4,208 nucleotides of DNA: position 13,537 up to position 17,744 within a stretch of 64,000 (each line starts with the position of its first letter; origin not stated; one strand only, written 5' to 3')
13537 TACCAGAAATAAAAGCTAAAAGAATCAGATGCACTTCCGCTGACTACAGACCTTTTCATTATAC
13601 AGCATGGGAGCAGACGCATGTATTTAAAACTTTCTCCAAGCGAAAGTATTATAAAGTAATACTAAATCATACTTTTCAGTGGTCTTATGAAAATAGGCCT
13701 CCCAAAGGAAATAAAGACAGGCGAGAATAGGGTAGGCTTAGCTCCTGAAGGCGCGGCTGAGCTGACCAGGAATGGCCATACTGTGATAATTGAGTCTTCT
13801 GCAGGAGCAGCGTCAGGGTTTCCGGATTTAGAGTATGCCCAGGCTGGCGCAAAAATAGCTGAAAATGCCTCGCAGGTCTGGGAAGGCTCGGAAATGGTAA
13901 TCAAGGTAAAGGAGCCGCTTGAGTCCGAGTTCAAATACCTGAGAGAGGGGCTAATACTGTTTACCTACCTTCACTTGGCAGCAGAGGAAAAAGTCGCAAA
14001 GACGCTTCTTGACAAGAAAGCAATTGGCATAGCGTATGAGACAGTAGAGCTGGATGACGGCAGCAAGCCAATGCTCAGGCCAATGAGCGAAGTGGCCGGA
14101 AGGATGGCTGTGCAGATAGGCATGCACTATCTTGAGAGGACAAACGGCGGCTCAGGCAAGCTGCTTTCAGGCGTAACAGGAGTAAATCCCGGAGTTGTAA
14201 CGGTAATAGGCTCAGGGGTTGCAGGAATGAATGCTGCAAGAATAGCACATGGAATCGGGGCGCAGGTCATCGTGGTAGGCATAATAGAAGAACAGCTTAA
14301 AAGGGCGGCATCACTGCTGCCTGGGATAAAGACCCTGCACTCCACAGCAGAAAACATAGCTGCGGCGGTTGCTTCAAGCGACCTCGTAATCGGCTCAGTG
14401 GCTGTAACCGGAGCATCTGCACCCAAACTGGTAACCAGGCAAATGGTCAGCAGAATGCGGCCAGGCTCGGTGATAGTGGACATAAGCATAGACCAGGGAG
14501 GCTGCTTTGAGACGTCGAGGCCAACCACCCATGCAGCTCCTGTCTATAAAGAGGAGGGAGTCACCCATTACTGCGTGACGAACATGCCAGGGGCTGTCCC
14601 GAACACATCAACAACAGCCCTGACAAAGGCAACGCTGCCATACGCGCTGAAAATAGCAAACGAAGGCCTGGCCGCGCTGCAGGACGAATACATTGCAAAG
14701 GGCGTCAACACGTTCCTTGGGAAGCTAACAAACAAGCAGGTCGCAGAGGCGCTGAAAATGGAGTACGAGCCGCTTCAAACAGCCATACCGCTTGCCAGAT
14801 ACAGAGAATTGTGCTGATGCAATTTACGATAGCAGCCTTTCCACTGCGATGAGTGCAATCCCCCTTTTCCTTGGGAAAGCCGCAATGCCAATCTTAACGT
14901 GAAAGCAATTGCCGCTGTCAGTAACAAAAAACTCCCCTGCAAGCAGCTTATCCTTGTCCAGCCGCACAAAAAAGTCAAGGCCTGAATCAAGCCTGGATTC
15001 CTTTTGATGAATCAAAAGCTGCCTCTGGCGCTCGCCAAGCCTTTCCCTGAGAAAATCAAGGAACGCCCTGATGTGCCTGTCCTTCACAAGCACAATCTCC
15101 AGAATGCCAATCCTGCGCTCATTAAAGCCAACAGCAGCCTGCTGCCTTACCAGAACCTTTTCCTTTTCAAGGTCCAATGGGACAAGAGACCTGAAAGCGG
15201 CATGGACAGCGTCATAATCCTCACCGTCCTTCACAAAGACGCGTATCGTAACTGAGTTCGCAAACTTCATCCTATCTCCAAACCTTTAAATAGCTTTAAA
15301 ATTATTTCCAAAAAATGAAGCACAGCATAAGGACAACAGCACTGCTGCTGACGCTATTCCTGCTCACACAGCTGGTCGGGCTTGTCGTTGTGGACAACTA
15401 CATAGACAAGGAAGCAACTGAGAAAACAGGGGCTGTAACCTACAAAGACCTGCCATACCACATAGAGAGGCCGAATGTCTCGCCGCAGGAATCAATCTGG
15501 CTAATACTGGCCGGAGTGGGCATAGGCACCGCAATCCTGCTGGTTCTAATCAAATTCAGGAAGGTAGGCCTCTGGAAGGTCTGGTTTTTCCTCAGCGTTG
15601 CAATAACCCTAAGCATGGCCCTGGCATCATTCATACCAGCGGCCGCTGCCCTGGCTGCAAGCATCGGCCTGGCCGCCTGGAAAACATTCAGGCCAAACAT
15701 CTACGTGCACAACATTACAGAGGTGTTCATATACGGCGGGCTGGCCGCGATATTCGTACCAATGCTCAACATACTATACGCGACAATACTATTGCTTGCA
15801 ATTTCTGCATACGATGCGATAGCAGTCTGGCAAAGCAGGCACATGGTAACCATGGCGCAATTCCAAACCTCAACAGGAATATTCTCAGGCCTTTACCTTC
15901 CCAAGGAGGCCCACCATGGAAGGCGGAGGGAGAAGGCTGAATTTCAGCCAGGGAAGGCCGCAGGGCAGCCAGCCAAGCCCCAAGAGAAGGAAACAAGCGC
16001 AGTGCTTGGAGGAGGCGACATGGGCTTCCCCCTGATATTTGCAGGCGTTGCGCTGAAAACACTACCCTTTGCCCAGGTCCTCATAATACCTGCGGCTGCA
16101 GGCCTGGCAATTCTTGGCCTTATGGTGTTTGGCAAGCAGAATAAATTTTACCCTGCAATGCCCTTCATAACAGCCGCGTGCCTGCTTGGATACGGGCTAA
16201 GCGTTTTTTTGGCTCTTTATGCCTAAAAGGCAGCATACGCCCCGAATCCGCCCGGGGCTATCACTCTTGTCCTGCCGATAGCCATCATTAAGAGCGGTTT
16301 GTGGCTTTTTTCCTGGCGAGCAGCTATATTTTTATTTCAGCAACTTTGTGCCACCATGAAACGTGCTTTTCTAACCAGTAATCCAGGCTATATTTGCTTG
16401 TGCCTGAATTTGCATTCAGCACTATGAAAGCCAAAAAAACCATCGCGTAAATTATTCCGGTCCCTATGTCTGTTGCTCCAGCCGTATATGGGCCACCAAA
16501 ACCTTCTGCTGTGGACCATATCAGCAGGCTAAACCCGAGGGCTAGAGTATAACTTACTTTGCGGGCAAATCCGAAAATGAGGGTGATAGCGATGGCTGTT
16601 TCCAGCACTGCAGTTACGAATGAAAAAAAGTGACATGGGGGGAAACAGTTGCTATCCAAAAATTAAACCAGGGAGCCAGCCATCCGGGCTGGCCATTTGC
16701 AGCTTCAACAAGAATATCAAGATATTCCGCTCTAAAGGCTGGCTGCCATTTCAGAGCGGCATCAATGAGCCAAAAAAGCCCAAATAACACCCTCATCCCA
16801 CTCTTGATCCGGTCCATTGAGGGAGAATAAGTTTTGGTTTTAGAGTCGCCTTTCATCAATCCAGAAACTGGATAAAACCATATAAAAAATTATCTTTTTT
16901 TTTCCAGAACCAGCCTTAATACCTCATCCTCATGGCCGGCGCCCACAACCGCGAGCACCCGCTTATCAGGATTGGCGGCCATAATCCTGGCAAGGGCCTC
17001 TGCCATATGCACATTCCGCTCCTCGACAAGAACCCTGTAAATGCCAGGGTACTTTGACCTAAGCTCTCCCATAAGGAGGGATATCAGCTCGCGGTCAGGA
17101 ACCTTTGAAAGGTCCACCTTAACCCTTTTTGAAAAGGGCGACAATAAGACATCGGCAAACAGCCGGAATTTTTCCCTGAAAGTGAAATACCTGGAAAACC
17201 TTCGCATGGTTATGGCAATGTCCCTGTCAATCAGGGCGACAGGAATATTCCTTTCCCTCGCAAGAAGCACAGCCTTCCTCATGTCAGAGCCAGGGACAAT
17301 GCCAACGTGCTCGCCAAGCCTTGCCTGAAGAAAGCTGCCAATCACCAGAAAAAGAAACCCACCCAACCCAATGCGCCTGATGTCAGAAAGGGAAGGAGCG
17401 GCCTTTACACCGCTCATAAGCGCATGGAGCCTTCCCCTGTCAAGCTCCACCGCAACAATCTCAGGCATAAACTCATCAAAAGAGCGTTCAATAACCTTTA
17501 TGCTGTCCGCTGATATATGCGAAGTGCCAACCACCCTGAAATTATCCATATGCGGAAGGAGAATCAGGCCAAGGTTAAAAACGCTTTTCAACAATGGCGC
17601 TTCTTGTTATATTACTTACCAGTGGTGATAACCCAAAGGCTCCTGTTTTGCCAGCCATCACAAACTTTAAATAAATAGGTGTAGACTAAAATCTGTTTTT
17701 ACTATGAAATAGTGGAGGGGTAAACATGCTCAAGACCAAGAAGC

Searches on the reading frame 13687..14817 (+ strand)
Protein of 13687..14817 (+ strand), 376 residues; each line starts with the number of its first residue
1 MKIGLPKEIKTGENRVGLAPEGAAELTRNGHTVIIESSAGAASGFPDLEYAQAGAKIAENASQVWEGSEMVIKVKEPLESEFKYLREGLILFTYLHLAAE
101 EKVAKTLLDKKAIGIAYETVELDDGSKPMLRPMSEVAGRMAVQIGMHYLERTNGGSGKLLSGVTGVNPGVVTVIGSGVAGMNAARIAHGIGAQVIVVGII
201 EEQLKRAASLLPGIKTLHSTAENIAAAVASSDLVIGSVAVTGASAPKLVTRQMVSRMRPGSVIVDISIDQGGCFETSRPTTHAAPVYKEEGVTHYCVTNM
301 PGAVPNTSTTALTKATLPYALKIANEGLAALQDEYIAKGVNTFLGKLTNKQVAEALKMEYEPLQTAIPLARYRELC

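Call 87: search_protein_families(library=pfam, max_evalue=0.001, proteins=[window:13687-14817:+])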
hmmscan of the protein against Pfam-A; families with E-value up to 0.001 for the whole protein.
window:13687-14817:+ (376 aa): 3 families
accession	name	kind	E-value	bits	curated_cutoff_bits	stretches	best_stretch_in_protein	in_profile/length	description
PF01262.27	AlaDh_PNT_C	-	1.8e-75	253.5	23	1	141-350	1-214/214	Alanine dehydrogenase/PNT, C-terminal domain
PF05222.21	AlaDh_PNT_N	-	3.2e-46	157.4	30.4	1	4-137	1-136/136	Alanine dehydrogenase/PNT, N-terminal domain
PF02826.25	2-Hacid_dh_C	-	1.5e-05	24.9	25.1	1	169-267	37-127/178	D-isomer specific 2-hydroxyacid dehydrogenase, NAD binding domain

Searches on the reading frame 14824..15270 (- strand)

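Call 87: search_protein_families(library=pfam, max_evalue=0.001, proteins=[window:14824-15270:-])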
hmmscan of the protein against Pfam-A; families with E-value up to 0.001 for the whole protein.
window:14824-15270:- (148 aa): 1 family
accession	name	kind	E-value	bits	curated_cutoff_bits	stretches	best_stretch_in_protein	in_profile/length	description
PF01877.22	RNA_binding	-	1.2e-18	68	26.9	1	7-128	2-119/120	RNA binding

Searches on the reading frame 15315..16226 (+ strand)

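Call 53: search_protein_families(library=pfam, max_evalue=0.001, proteins=[window:15315-16226:+])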
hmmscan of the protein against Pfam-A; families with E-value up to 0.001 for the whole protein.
window:15315-16226:+ (303 aa): 1 family
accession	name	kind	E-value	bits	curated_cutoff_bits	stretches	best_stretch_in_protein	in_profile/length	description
PF06550.16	SPP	-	6.3e-16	59.1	23.9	1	64-297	39-278/283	Signal-peptide peptidase, presenilin aspartyl protease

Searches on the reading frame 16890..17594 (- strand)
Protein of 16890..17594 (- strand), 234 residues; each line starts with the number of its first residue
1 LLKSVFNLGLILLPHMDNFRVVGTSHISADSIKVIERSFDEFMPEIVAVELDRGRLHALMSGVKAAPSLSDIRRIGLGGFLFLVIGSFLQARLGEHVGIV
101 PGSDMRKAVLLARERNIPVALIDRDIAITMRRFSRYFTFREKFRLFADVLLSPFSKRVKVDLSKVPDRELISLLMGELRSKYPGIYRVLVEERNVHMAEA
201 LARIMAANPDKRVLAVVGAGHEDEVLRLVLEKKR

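Call 87: search_protein_families(library=pfam, max_evalue=0.001, proteins=[window:16890-17594:-])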
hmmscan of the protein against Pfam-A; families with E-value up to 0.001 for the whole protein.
window:16890-17594:- (234 aa): 1 family
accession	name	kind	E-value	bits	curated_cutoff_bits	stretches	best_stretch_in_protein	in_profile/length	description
PF01963.22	TraB_PrgY_gumN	-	3.9e-14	53.6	26.8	1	21-221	14-243/263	TraB/PrgY/gumN family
